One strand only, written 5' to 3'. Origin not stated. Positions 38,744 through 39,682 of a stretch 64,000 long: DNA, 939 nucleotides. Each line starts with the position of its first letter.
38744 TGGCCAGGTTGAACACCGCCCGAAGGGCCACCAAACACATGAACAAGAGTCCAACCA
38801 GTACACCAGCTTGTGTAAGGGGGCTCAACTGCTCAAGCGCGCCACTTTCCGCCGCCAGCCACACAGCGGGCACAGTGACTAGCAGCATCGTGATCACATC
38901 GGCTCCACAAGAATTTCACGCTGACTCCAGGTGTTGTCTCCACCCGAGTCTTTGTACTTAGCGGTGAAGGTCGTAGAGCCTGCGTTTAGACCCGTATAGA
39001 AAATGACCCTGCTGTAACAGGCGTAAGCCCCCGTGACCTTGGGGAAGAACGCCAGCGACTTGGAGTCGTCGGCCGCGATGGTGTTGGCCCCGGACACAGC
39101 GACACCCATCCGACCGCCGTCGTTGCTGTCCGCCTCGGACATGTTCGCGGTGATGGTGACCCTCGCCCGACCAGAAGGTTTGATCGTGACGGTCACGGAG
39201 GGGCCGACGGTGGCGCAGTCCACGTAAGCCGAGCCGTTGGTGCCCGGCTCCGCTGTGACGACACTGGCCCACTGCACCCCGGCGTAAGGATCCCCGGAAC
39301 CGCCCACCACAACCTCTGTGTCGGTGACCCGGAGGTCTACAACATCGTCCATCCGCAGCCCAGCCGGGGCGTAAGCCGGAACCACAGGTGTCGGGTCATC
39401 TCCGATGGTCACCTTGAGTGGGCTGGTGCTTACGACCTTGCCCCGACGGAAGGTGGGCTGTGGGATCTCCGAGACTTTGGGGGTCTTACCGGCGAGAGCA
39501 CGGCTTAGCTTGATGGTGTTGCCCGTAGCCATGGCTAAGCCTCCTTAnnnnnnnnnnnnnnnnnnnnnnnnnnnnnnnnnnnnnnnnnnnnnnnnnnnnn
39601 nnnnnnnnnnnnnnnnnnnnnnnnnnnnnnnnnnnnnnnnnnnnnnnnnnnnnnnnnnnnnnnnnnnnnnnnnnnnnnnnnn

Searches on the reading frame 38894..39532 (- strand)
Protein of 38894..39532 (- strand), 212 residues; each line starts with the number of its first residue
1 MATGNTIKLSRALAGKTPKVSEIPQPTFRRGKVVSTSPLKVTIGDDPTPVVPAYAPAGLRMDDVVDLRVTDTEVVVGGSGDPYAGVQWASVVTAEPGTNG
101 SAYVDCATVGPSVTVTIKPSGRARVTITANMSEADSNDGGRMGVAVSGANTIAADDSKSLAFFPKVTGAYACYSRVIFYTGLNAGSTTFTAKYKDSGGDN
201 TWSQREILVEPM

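Call 9: search_protein_families(library=pfam, proteins=[window:38894-39532:-], max_evalue=0.01)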
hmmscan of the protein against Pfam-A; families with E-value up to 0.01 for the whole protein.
window:38894-39532:- (212 aa): 0 families

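Call 10: search_protein_families(library=phrogs, proteins=[window:38894-39532:-], max_evalue=0.001)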
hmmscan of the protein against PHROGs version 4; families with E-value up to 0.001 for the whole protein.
window:38894-39532:- (212 aa): 1 family
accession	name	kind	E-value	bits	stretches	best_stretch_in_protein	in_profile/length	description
phrog_7565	-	tail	1.5e-26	93.7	1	88-212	758-881/882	minor tail protein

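Call 88: find_related_loci(query=window:38894-39532:-, collection=viral_contigs, flank=10000)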
Query window:38894-39532:- (212 aa) in viral_contigs; peptide patterns used: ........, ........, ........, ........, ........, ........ (x = any residue, [..] = any of these).
9 stretches matched a pattern, but none encodes a relative of the query by tblastn (E <= 1e-3).
